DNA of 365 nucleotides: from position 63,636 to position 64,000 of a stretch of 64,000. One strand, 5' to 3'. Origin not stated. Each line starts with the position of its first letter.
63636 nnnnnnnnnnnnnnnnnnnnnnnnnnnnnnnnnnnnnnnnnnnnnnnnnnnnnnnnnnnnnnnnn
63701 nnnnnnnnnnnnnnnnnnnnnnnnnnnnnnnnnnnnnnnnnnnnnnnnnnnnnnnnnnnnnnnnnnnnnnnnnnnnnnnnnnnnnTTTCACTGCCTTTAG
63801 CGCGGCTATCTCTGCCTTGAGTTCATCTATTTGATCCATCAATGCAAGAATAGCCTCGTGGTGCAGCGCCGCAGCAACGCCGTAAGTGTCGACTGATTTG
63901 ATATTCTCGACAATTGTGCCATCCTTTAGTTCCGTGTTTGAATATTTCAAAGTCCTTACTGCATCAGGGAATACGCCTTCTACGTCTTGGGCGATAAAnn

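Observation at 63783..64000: Partial minus-strand gene ending in a tail-fiber chaperone-like C-terminus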

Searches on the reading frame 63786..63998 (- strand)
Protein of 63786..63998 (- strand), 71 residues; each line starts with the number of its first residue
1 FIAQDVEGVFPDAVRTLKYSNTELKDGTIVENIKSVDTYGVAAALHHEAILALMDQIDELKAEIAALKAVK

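Call 4: search_protein_families(library=pfam, proteins=[window:63786-63998:-], max_evalue=10)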
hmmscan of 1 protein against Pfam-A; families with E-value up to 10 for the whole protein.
window:63786-63998:- (71 aa): 5 families
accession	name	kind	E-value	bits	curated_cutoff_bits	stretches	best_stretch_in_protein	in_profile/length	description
PF13884.11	Peptidase_S74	-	0.0069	17.1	22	1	1-15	44-58/58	Chaperone of endosialidase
PF13591.12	MerR_2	-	0.068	13.4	29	1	48-68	63-83/84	MerR HTH family regulatory protein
PF06005.17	ZapB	-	0.096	13.6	31.5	1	50-69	13-32/71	Cell division protein ZapB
PF02686.20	GatC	-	0.16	12.6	23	0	48-62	14-28/66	Glu-tRNAGln amidotransferase C subunit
PF16331.10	TolA_bind_tri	-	0.18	12.3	30.1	1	46-68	16-38/76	TolA binding protein trimerisation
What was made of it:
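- On Peptidase S74 / intramolecular chaperone auto-processing domain (Pfam PF13884, InterPro IPR030392): The window fragment scores 17.1 bits against a cut-off of 22, matching only model positions 44-58 of 58 because the window cuts the domain (call 4).
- The fragment alone scores only 17.1 bits against PF13884, below the 22-bit gathering cut-off, because the window cuts the domain (call 4). Weak sub-threshold Pfam hits of the terminal 20 residues to ZapB, TolA_bind_tri, MerR_2 and GatC (E 0.07-0.18; call 4).
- Tried and rejected: The result was sub-threshold (call 4), so membership had to be argued through orthologues, a profile search and a fold search. The ZapB, TolA, MerR and GatC hits were rejected as terminal-helix noise (call 4).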

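Call 11: search_protein_families(library=phrogs, proteins=[window:63786-63998:-], max_evalue=0.01)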
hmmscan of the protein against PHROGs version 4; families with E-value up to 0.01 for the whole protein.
window:63786-63998:- (71 aa): 6 families
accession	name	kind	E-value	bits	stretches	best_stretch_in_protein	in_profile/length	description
phrog_6921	-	tail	1.2e-19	71.5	1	1-70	669-737/738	tail fiber protein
phrog_1980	-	tail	8.3e-18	65.9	1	1-69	370-435/449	tail fiber protein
phrog_5481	-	tail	6.7e-08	32.4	1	1-69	957-1025/1043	tail fiber protein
phrog_14572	-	tail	1.5e-07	31.8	1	2-69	412-475/484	tail fiber protein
phrog_5668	-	tail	9.9e-07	27.9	1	1-70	1504-1564/1567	tail fiber protein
phrog_1699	-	tail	9.6e-05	22.1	1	2-68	939-995/1000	long tail fiber protein distal subunit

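Call 24: find_homologous_proteins(query=window:63786-63998:-, max_evalue=0.001)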
Query seq(71 aa) (71 aa): 20 proteins with E <= 0.001 among 22 candidates.
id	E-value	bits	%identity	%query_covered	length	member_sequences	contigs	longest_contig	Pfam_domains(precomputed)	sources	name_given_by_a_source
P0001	5.4e-34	132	93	100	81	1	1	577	-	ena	-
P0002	5.0e-22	94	73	100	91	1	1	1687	PF13884.12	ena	-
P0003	2.6e-21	92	73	100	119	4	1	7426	PF13884.12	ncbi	ncbi:tail fiber domain-containing protein, partial [Escherichia coli]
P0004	4.1e-19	85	64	97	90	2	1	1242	PF13884.12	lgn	-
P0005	6.6e-16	75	63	96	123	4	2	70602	PF13884.12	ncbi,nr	ncbi:tail fiber domain-containing protein [Escherichia coli]|nr:tail fiber domain-containing protein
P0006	1.0e-14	71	58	97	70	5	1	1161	-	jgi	jgi:hypothetical protein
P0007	2.6e-14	70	61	99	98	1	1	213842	PF13884.12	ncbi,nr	ncbi:hypothetical protein ACM21_05125 [Escherichia coli]|nr:hypothetical protein ACM21_05125 [Escher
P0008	3.9e-13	67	74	66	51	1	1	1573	-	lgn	-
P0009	4.0e-13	66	54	94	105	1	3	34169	PF13884.12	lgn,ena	-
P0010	4.2e-13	66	57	96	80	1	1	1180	-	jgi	jgi:hypothetical protein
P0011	5.7e-13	66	61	96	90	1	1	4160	-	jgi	jgi:hypothetical protein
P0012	4.0e-12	63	56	96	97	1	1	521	PF13884.12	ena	-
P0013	1.2e-10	59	73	58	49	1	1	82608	-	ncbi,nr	ncbi:tail fiber domain-containing protein, partial [Enterobacter roggenkampii]|nr:tail fiber domain-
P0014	1.5e-10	58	58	85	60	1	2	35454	-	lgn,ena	-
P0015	6.1e-10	56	63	79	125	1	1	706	PF13884.12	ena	-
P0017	2.8e-9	54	48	94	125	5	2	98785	PF13884.12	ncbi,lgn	-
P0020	2.8e-4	39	69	45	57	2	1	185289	-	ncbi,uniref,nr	ncbi:hypothetical protein [Pantoea septica]|uniref:hypothetical protein n=1 Tax=Pantoea septica TaxI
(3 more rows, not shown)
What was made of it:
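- Many of the short database proteins come from contigs of under 2 kb and are probably cut gene calls (call 24).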

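Call 48: predict_structure(alignment_id=A2)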
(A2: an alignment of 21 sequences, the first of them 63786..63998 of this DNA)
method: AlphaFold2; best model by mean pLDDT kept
length: 71 residues; sequences in the alignment: 21
mean_pLDDT: 86.9   pTM: 0.51
mean pLDDT of the five models: 86.9, 86.8, 86.3, 85.1, 84.3
residues with pLDDT >= 90: 24; 70-90: 42; 50-70: 5; < 50: 0
segments of 3 or more residues with pLDDT < 50: none
pLDDT, mean of each block of 10 residues (from residue 1): 81 79 85 84 90 97 95 67
secondary structure, 60 per line:
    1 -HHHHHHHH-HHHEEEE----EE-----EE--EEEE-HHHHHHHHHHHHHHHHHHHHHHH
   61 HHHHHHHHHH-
elements in order: H2-9 E14-17 E33-36 H38-70
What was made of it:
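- On Peptidase S74 / intramolecular chaperone auto-processing domain (Pfam PF13884, InterPro IPR030392): The AF2 model has helix 38-70 of 71 residues with pLDDT 90-97 (call 48).
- The AF2 model has pLDDT 86.9 and helix 38-70 (call 48).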

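Call 51: fold_search(model_id=the predicted structure, library=pdb)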
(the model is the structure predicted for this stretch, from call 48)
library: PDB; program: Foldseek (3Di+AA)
matches with E <= 10: 66; with E <= 0.001: 0
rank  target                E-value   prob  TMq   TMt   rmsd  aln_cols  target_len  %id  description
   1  7dc3_B                4.6e-02  1.00  0.67  0.38   2.5        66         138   24  Crystal structure of the MyRF ICA domain (released 2021-08-25)
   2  7dc3_C                5.0e-02  1.00  0.66  0.37   2.6        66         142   24  Crystal structure of the MyRF ICA domain (released 2021-08-25)
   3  7dc3_A                7.0e-02  1.00  0.67  0.36   2.6        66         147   24  Crystal structure of the MyRF ICA domain (released 2021-08-25)
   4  9exs_B                2.3e+00  0.08  0.17  0.03   7.9        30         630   17  Cryo-EM structure of Ch. thermophilum Rai1-Rat1 dimer. (released 2024-12-18)
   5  2aee_B                2.7e+00  0.10  0.25  0.12   5.3        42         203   14  Crystal structure of Orotate phosphoribosyltransferase from Streptococcus pyogenes (released 2005-09-06)
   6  2wns_A                2.7e+00  0.08  0.24  0.12   5.8        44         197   18  Human Orotate phosphoribosyltransferase (OPRTase) domain of Uridine 5' -monophosphate synthase (UMPS) in complex with  (released 2009-08-11)
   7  2o2v_A                2.9e+00  0.12  0.35  0.27  14.7        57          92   19  Crystal Structure of the Complex of Human Mitogen Activated Protein Kinase Kinase 5 Phox Domain (MAP2K5-phox) with Hum (released 2006-12-12)
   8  4rv4_A                3.1e+00  0.07  0.22  0.10   5.6        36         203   17  2.65 Angstrom Resolution Crystal Structure of an orotate phosphoribosyltransferase from Bacillus anthracis str. 'Ames  (released 2014-12-17)
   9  8v47_H                3.6e+00  0.03  0.15  0.06   9.6        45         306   27  CryoEM structure of AriA-AriB complex (Form II) (released 2024-06-26)
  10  4rv4_C                3.8e+00  0.08  0.23  0.10   5.5        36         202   17  2.65 Angstrom Resolution Crystal Structure of an orotate phosphoribosyltransferase from Bacillus anthracis str. 'Ames  (released 2014-12-17)
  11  4nan                  3.8e+00  0.03  0.18  0.08   8.2        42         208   17  Arabidopsis thaliana IspD in complex with tetrabromo-pseudilin (released 2014-01-29)
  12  4nak                  4.1e+00  0.03  0.18  0.08   8.3        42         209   17  Arabidopsis thaliana IspD in complex with pentabromo-pseudilin (released 2014-01-29)
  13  4ohc_A                4.7e+00  0.07  0.28  0.13   7.2        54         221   15  Crystal structure of orotate phosphoribosyltransferase (OPRTase) from Burkholderia cenocepacia (released 2014-02-05)
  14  2aee_A                4.7e+00  0.06  0.23  0.10   5.4        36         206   17  Crystal structure of Orotate phosphoribosyltransferase from Streptococcus pyogenes (released 2005-09-06)
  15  9fpz_2                5.1e+00  0.08  0.37  0.20   5.1        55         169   14  Human NatA-MAP2 80S ribosome complex (released 2024-07-03)
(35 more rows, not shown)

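Call 57: search_dna_similar(query=window:63786-63998:-, collection=phages, mode=protein, max_rows=40, rows=spread)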
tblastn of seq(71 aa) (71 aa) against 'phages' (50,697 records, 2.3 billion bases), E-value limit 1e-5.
Records with a match: 49; places in all: 49; records where one place covers at least 80% of the query: 49.
Best place of each record, by identity: 90-95% 4; 60-80% 34; <60% 11.
By first word of the organism name: Escherichia 42; Shigella 3; Salmonella 2; Pseudomonas 1; phage 1.
By host as written in the record: Escherichia coli 15; Escherichia sp. 8; Escherichia coli O157:H7 7; Escherichia coli ATCC 25922 2; Salmonella enterica 2; Escherichia coli KBP1711 2; Shigella flexneri; Escherichia coli B 2; Escherichia coli STEC O157 1; and 10 more.
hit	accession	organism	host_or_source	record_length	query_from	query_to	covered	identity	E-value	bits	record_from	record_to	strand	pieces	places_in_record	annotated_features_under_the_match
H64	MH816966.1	Escherichia phage FEC19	Escherichia coli O157:H7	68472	1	71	100%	94.4%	7e-28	108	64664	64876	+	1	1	tail fiber protein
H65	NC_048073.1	Escherichia phage FEC19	Escherichia coli O157:H7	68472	1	71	100%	94.4%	7e-28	108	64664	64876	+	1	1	tail fiber protein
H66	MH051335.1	Escherichia phage vB_EcoM-Ro157lw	Escherichia coli STEC O157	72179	1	71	100%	94.4%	9e-28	108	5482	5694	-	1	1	putative tail fiber protein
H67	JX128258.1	Escherichia phage ECML-117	Escherichia coli O157:H7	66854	1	71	100%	73.2%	1e-15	75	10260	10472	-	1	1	phage tail fiber protein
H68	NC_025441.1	Escherichia phage ECML-117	Escherichia coli O157:H7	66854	1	71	100%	73.2%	1e-15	75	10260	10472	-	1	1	tail fiber protein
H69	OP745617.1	Escherichia phage F13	Escherichia sp.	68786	1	71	100%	71.8%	4e-14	70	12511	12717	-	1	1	tail protein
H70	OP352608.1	Escherichia phage vB_EcoM_SP13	Escherichia sp.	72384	1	71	100%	71.8%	4e-14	70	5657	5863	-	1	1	endo-N-acetylneuraminidase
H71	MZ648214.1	Escherichia phage vB_EcoP_IMEP8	Escherichia coli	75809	1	71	100%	67.6%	1e-13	69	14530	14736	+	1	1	putative tail fiber protein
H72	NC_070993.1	Escherichia phage vB_EcoP_IMEP8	Escherichia coli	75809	1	71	100%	67.6%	1e-13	69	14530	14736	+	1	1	tail fiber protein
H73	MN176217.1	Escherichia phage vB_Eco4M-7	Escherichia sp.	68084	1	71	100%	67.6%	1e-12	66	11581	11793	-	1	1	tail fiber protein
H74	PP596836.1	Escherichia phage vB_Eco4M-7n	Escherichia coli O157:H7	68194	1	71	100%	67.6%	1e-12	66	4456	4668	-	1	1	hypothetical protein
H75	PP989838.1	Escherichia phage VTCCBPA_211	Escherichia coli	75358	1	71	100%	66.2%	3e-13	67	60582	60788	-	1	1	tail fiber protein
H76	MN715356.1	Escherichia phage vB_EcoP_EcoN5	Escherichia coli ATCC 25922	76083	1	71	100%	63.4%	4e-11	61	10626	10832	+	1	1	tail fibers protein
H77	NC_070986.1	Escherichia phage vB_EcoP_EcoN5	Escherichia coli ATCC 25922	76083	1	71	100%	63.4%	4e-11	61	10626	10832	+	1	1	tail fiber protein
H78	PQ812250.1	Escherichia phage vB_EcoM_PE006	Escherichia sp.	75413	1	71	100%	62.0%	6e-11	61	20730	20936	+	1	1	tail fiber protein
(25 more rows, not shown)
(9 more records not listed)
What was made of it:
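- On Peptidase S74 / intramolecular chaperone auto-processing domain (Pfam PF13884, InterPro IPR030392): Of the 40 phage tblastn matches listed (49 in all), nearly all fall under features annotated as tail fibre, tail or tail-tip proteins (call 57).
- tblastn of the fragment finds 49 phage records; of the 40 listed, nearly all matches fall under features annotated as tail fibre, tail or tail-tip proteins (call 57).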
